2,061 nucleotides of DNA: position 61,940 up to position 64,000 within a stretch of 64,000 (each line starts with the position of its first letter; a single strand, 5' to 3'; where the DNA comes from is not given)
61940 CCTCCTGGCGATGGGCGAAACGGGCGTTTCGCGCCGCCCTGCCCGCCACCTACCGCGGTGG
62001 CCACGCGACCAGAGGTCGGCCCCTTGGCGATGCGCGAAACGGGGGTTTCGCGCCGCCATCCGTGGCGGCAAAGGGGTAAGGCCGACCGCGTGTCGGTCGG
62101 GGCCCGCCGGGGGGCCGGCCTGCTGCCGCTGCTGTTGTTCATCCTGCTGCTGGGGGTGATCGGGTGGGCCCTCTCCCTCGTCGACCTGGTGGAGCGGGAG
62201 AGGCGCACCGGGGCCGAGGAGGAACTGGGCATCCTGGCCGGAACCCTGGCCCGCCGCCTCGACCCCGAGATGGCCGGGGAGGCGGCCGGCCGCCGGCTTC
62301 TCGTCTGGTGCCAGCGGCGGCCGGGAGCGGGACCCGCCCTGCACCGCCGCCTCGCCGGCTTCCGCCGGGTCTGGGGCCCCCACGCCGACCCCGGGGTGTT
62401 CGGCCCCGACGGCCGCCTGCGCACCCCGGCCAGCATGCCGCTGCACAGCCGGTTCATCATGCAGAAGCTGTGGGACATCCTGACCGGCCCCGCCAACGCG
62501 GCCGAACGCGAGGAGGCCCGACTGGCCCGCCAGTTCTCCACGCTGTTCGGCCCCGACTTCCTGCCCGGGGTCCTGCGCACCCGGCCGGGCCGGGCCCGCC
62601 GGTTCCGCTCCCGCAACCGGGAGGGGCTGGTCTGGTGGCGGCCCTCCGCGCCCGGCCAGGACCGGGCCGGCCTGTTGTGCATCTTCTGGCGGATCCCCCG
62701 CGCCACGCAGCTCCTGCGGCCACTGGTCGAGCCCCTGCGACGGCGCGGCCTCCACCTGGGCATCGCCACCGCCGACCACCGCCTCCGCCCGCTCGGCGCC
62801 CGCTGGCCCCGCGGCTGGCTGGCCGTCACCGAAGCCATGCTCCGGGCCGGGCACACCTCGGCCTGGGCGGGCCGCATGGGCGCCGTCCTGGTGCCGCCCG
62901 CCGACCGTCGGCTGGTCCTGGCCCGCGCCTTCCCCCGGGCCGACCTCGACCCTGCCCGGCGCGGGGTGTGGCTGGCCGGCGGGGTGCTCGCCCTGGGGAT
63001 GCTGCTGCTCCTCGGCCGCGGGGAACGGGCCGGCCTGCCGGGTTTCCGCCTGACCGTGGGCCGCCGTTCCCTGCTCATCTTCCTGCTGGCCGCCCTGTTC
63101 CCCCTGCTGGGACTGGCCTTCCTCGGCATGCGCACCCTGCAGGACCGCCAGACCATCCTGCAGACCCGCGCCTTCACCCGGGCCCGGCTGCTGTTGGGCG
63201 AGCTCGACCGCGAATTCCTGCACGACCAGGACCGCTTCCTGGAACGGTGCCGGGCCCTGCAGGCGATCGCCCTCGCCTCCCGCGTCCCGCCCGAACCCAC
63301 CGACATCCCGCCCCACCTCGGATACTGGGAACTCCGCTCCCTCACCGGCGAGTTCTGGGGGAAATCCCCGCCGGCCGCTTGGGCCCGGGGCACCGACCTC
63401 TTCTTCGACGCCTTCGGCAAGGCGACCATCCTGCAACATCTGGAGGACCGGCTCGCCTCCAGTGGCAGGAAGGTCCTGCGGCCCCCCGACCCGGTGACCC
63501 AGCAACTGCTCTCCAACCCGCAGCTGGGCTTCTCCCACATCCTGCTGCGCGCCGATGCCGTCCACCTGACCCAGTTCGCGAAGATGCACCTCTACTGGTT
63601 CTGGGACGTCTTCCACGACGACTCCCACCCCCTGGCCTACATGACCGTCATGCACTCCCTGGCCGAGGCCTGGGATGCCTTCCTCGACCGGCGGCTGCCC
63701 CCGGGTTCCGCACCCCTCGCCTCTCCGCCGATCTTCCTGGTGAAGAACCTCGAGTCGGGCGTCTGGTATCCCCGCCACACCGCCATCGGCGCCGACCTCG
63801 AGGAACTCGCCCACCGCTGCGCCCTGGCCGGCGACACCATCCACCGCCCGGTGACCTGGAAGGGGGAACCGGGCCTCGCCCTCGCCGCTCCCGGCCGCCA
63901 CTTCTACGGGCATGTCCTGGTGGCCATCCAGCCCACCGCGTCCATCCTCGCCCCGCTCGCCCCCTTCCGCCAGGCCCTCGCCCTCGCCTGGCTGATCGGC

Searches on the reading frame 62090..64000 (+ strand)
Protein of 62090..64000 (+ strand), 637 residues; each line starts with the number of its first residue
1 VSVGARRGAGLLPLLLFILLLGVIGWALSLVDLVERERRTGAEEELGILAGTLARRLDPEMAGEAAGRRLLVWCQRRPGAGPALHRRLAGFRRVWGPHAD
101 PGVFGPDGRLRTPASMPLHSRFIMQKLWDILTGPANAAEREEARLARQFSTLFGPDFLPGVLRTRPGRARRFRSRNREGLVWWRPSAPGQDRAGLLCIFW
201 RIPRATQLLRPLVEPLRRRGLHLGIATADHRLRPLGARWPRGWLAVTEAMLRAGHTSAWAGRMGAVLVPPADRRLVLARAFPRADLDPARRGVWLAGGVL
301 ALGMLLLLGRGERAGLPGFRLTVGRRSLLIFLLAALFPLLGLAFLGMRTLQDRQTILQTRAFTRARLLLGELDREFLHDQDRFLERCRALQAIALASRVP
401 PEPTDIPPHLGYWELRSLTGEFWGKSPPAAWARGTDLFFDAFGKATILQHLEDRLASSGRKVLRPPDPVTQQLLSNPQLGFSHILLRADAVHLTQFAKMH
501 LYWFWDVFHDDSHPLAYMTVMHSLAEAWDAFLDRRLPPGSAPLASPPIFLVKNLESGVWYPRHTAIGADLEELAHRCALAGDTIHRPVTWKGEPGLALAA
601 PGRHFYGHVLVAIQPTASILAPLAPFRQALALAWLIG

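Call 5: search_protein_families(library=pfam, proteins=[window:62090-64000:+], max_evalue=0.1)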
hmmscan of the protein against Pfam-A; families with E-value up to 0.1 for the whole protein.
window:62090-64000:+ (637 aa): 0 families

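Call 40: search_protein_representatives(alignment_id=A3)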
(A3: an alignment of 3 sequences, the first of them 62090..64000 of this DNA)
Query: 3 sequences, 622 profile positions. Proteins with E-value up to 0.001 (for the whole library): 252; up to 1e-10: 135; up to 1e-30: 31. The best 150 are listed.
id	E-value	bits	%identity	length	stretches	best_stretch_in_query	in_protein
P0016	1.5e-257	872.5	-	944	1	1-622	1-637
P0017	5.0e-92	325.7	-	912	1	2-621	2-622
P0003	4.8e-91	322.4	-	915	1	6-622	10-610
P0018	4.0e-66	240.1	-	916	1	12-621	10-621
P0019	4.8e-64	233.2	-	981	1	8-618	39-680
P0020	1.3e-54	202.0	-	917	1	9-617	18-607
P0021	5.9e-47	176.8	-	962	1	94-617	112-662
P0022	1.6e-44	168.8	-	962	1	11-621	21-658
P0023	3.1e-44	167.8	-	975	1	94-617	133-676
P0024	1.0e-42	162.8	-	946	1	12-621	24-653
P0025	2.3e-42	161.6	-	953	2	286-601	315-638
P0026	2.8e-42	161.3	-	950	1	9-621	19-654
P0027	2.8e-42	161.3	-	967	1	24-615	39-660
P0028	5.2e-42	160.5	-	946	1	4-619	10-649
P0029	2.4e-41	158.3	-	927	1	97-621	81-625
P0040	7.8e-34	133.4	-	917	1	101-610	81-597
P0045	3.2e-31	124.8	-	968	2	43-621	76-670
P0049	6.9e-30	120.4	-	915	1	132-621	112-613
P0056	1.0e-28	116.5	-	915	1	131-591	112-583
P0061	2.9e-27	111.8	-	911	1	133-617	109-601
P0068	8.6e-24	100.3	-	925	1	102-622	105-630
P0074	1.1e-22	96.6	-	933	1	256-621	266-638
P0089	1.9e-20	89.2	-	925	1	5-618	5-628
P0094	7.3e-20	87.3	-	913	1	130-615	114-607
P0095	1.1e-19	86.7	-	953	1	287-620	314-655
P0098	7.1e-19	84.0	-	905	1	129-616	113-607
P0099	8.4e-19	83.8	-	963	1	136-577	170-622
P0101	8.3e-18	80.5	-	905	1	135-620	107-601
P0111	1.1e-16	76.8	-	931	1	281-621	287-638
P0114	7.0e-16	74.1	-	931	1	270-615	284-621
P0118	3.1e-15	72.0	-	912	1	243-620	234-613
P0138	1.9e-12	62.8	-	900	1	121-616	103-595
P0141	2.6e-12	62.4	-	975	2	137-492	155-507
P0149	9.6e-11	57.2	-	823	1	137-614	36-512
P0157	7.9e-10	54.2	-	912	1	6-618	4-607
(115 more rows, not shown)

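Call 48: list_cluster_members(proteins=[P0020, P0018, P0149, P0141, P0074, P0118, P0089, P0114, P0101, P0111])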
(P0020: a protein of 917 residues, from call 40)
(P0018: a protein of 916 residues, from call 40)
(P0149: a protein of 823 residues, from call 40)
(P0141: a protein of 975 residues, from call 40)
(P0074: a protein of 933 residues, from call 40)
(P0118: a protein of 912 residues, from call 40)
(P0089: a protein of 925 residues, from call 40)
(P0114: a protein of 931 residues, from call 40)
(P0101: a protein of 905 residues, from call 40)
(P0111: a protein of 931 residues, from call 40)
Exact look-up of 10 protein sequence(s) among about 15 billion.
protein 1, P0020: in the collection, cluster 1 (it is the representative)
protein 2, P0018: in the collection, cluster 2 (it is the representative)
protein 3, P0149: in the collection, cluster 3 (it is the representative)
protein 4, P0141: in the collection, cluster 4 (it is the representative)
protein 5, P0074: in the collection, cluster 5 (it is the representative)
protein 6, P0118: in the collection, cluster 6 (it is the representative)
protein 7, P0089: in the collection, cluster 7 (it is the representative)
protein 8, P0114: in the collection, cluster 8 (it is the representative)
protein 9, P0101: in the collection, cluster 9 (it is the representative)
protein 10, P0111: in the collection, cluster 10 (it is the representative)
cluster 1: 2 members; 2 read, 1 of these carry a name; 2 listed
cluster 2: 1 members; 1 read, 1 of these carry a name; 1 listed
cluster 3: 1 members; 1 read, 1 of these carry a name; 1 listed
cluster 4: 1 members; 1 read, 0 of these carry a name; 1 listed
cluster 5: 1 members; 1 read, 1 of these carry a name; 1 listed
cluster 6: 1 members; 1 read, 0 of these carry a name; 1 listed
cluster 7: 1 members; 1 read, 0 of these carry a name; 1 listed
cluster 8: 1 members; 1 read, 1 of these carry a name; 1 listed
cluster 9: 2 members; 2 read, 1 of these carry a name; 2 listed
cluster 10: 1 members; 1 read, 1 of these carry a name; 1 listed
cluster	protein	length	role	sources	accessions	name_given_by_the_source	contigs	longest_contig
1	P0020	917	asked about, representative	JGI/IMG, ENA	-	-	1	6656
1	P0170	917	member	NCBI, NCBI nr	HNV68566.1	MAG TPA: SpoIIE family protein phosphatase [Candidatus Ozemobacteraceae bacterium] | SpoIIE family protein phosphatase [Candidatus Ozemobacteraceae bacterium]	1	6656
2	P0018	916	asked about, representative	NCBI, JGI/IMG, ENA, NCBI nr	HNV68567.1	MAG TPA: SpoIIE family protein phosphatase [Candidatus Ozemobacteraceae bacterium] | SpoIIE family protein phosphatase [Candidatus Ozemobacteraceae bacterium]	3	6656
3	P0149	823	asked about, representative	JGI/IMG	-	HAMP domain-containing protein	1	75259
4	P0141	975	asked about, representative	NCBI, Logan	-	-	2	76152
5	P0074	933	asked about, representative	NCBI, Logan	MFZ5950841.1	MAG: PP2C family protein-serine/threonine phosphatase [Candidatus Rifleibacteriota ...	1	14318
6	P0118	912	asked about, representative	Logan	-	-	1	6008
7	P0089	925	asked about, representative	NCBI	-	-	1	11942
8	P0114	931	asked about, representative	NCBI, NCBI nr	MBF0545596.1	MAG: SpoIIE family protein phosphatase [Candidatus Riflebacteria bacterium] | SpoIIE family protein phosphatase [Candidatus Riflebacteria bacterium]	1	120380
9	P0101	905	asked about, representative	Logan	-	-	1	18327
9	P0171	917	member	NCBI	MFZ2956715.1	MAG: SpoIIE family protein phosphatase [Candidatus Ozemobacteraceae bacterium]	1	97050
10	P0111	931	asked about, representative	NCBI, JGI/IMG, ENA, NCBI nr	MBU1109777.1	MAG: SpoIIE family protein phosphatase [Candidatus Riflebacteria bacterium] | SpoIIE family protein phosphatase [Candidatus Riflebacteria bacterium]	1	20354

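Call 76: list_cluster_members(proteins=[P0040, P0049, P0056, P0098, P0068, P0061, P0138, P0094, P0157, P0099])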
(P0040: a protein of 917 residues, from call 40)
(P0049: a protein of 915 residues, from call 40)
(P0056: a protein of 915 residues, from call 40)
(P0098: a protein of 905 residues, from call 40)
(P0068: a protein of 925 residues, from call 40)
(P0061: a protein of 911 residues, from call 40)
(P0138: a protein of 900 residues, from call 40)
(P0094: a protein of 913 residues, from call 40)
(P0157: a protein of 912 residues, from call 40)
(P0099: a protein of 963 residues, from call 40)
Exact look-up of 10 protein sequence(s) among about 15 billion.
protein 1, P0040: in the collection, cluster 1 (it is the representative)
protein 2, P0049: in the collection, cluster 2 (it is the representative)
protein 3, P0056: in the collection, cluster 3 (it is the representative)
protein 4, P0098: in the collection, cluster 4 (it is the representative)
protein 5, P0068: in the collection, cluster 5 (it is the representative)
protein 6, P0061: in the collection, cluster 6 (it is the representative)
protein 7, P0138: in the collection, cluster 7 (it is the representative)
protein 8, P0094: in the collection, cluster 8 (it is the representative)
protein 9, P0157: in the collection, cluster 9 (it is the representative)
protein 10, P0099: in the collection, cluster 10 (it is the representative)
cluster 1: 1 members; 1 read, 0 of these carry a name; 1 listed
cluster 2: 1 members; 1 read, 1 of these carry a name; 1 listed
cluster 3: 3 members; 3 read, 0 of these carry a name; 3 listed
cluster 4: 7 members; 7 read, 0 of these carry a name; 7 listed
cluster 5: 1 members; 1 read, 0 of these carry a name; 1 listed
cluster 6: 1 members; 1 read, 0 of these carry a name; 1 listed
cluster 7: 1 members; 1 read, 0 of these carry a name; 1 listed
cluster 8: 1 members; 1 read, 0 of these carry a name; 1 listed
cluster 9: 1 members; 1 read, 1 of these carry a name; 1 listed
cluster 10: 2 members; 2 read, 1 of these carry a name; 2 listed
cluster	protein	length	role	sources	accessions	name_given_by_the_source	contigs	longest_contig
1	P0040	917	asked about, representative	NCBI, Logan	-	-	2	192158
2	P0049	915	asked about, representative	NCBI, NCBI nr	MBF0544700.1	MAG: SpoIIE family protein phosphatase [Candidatus Riflebacteria bacterium] | SpoIIE family protein phosphatase [Candidatus Riflebacteria bacterium]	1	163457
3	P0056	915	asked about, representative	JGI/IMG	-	-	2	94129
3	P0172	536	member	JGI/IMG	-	-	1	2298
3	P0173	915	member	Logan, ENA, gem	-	-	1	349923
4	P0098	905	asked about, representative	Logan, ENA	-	-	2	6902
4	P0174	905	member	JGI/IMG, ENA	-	-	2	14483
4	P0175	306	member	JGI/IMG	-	-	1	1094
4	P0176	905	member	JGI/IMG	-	-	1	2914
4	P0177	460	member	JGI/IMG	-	-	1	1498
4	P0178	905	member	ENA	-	-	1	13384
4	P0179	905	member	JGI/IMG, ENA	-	-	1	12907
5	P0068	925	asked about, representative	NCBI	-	-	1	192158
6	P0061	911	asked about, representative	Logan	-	-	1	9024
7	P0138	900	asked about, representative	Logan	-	-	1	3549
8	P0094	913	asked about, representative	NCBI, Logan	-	-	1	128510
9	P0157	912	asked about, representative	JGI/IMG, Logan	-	hypothetical protein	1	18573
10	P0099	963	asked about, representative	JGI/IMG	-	HAMP domain-containing protein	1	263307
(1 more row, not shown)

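Call 94: find_encoding_contigs(protein=P0114, flank=6000, max_places=2)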
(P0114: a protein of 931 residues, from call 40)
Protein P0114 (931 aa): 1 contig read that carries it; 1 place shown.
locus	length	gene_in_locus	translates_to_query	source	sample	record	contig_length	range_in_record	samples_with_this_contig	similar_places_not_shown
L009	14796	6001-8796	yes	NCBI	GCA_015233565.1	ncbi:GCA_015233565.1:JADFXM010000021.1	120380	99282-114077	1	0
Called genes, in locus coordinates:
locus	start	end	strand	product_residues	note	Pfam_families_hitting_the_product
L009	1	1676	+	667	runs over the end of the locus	PF13620:CarboxypepD_reg, PF13715:CarbopepD_reg_2 (weak), PF00041:fn3 (faint), PF28492:Beta_helix_4, PF13229:Beta_helix (weak), PF05048:NosD (weak)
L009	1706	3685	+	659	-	PF13620:CarboxypepD_reg, PF00041:fn3 (faint), PF13229:Beta_helix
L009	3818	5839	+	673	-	PF13620:CarboxypepD_reg, PF13715:CarbopepD_reg_2, PF08308:PEGA (faint), PF05048:NosD (weak), PF13229:Beta_helix (weak)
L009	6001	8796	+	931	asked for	PF00672:HAMP, PF07228:SpoIIE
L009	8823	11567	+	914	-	PF00672:HAMP (weak), PF07228:SpoIIE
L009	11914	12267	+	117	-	-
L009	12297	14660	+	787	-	PF13646:HEAT_2 (weak)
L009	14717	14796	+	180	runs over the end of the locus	PF04542:Sigma70_r2, PF08281:Sigma70_r4_2, PF04545:Sigma70_r4 (weak)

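Call 95: find_encoding_contigs(protein=P0141, flank=7000, max_places=1)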
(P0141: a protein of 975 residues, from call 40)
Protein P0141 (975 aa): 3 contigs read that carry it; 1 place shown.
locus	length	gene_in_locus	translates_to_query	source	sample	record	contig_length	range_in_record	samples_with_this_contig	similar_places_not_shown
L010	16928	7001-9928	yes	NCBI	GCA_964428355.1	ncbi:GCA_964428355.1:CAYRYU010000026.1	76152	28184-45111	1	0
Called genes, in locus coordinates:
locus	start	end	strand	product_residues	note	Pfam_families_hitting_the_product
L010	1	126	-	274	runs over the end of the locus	-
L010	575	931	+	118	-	PF01740:STAS (weak), PF13466:STAS_2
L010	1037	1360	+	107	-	-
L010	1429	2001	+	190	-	PF04542:Sigma70_r2, PF08281:Sigma70_r4_2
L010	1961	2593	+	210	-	-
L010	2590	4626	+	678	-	-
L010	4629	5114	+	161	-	-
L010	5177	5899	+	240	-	-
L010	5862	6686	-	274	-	PF01790:LGT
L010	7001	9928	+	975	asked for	PF00672:HAMP, PF07228:SpoIIE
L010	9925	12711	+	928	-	PF00672:HAMP, PF07228:SpoIIE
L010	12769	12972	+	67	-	-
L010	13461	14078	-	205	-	PF14559:TPR_19 (faint), PF13414:TPR_11 (faint)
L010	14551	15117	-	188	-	-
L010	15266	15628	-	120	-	-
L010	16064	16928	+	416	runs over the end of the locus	PF00150:Cellulase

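Call 96: find_encoding_contigs(protein=P0074, flank=7000, max_places=1)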
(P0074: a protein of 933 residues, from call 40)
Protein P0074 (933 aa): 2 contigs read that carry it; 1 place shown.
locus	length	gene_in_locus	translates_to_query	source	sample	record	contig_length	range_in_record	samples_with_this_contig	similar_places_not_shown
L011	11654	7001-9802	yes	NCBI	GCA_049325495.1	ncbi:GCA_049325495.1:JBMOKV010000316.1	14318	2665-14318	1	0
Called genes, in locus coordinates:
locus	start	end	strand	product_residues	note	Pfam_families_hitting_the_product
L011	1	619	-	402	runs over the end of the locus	PF00365:PFK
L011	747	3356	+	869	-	PF00270:DEAD (faint), PF06733:DEAD_2 (weak), PF13307:Helicase_C_2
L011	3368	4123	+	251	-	PF01925:TauE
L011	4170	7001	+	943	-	PF00672:HAMP, PF07228:SpoIIE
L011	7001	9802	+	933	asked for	PF07228:SpoIIE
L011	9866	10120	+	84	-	-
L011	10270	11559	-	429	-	PF13857:Ank_5 (faint), PF12796:Ank_2, PF13606:Ank_3 (faint), PF00023:Ank (weak), PF12796:Ank_2, PF13637:Ank_4 (weak)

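Call 97: find_encoding_contigs(protein=P0149, flank=7000, max_places=1)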
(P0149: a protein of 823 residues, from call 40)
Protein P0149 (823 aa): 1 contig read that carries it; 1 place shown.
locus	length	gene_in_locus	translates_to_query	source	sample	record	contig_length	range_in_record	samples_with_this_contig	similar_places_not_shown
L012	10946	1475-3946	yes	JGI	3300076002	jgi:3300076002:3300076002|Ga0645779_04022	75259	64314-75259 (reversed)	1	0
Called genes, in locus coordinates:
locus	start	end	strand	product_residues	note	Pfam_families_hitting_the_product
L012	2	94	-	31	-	?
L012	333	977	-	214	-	-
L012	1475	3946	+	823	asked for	PF00672:HAMP, PF07228:SpoIIE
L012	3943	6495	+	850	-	PF00672:HAMP, PF07228:SpoIIE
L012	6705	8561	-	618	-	PF00128:Alpha-amylase (weak)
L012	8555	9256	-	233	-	PF18911:PKD_4 (weak)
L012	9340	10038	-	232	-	PF03734:YkuD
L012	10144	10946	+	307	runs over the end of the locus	-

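Call 99: find_encoding_contigs(protein=P0045, flank=7000, max_places=1)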
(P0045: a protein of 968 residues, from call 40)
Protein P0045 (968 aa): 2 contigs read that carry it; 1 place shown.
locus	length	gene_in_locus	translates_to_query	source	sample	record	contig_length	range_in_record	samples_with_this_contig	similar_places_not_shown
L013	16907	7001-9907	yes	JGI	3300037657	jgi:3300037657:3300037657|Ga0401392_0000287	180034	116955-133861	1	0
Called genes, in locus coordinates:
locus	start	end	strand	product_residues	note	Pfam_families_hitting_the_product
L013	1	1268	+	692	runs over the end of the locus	-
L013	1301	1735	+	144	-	-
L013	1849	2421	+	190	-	-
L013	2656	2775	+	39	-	-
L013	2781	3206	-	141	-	-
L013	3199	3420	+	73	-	-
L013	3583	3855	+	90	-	PF14294:DUF4372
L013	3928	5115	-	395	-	PF00072:Response_reg, PF07228:SpoIIE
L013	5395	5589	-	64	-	-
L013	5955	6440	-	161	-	-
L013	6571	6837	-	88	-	-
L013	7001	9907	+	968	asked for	PF00672:HAMP (weak), PF07228:SpoIIE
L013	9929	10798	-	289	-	-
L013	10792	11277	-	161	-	PF07963:N_methyl (weak)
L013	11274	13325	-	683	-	-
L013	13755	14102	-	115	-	PF01740:STAS, PF13466:STAS_2 (weak)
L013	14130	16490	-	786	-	PF13646:HEAT_2 (weak)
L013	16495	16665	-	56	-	-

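Call 100: find_encoding_contigs(protein=P0095, flank=7000, max_places=1)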
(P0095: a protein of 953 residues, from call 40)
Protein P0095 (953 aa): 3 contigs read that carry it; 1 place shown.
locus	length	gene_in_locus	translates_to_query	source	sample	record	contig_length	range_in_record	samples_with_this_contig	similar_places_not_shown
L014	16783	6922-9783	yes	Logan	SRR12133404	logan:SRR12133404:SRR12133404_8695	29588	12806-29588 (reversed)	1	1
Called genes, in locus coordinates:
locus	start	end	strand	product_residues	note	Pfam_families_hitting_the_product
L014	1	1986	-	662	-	?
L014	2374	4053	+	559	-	PF02690:Na_Pi_cotrans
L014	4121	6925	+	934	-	PF00672:HAMP (weak), PF07228:SpoIIE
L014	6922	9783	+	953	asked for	PF00672:HAMP (weak), PF07228:SpoIIE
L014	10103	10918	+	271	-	PF13531:SBP_bac_11, PF01547:SBP_bac_1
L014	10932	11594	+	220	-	PF00528:BPD_transp_1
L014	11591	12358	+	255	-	PF00005:ABC_tran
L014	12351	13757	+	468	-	PF01590:GAF, PF13185:GAF_2, PF00512:HisKA, PF02518:HATPase_c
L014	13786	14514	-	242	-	PF00756:Esterase, PF00561:Abhydrolase_1 (weak)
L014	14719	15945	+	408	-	-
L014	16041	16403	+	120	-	-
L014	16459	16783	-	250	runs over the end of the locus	PF24699:DUF7663 (faint)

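Call 101: find_encoding_contigs(protein=P0021, flank=7000, max_places=1)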
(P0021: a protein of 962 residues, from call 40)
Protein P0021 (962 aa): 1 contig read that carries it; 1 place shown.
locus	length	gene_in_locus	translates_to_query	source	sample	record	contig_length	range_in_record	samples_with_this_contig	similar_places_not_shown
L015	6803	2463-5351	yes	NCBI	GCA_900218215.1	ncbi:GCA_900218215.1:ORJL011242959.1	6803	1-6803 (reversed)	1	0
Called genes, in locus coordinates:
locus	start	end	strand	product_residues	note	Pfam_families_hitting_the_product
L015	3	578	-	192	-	?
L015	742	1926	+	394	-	PF02608:Bmp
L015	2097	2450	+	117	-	-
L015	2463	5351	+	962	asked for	PF00672:HAMP, PF07228:SpoIIE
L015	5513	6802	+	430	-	?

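Call 102: search_protein_families(library=pfam, proteins=[L009:11914-12264:+, L009:12297-14657:+, L010:575-928:+, L010:1037-1357:+, L010:1961-2590:+, L010:2590-4623:+, L013:13755-14099:-, L013:14130-16487:-], max_evalue=0.01)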
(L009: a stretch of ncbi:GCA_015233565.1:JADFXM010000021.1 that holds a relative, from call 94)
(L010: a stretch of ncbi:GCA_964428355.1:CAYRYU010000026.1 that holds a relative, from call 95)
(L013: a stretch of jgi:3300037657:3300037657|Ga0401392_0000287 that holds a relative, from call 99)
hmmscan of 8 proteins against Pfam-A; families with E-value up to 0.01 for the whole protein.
L009:11914-12264:+ (117 aa): 1 family
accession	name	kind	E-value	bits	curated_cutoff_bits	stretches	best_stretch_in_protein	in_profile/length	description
PF01740.26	STAS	-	0.00028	21.1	22.6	1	9-108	5-104/106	STAS domain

L009:12297-14657:+ (787 aa): 2 families
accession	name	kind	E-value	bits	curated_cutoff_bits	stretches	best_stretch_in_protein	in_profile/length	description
PF13646.12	HEAT_2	-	1.2e-13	51.6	27.7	2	150-213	12-75/88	HEAT repeats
PF02985.28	HEAT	-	0.00021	21.7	23.5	0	174-196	5-27/31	HEAT repeat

L010:575-928:+ (118 aa): 2 families
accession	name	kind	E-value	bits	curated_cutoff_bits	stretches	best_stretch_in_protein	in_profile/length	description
PF01740.26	STAS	-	3.5e-07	30.4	22.6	1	6-110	2-106/106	STAS domain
PF13466.11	STAS_2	-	0.00023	21.7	29.2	1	17-97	1-79/80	STAS domain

L010:1037-1357:+ (107 aa): 1 family
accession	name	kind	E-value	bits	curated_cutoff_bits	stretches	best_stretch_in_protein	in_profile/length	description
PF04696.18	Pinin_SDK_memA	-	0.0026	18.3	25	1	31-82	10-65/130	pinin/SDK/memA/ protein conserved region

L010:1961-2590:+ (210 aa): 0 families

L010:2590-4623:+ (678 aa): 0 families

L013:13755-14099:- (114 aa): 2 families
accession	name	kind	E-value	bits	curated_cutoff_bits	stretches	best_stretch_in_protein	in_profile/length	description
PF01740.26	STAS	-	1.7e-07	31.4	22.6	1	5-109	2-106/106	STAS domain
PF13466.11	STAS_2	-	0.0048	17.5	29.2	1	16-95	1-78/80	STAS domain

L013:14130-16487:- (785 aa): 2 families
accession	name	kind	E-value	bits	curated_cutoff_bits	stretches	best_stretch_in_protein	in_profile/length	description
PF13646.12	HEAT_2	-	3.1e-16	59.9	27.7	3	151-210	14-73/88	HEAT repeats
PF02985.28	HEAT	-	0.009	16.6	23.5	0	142-165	5-28/31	HEAT repeat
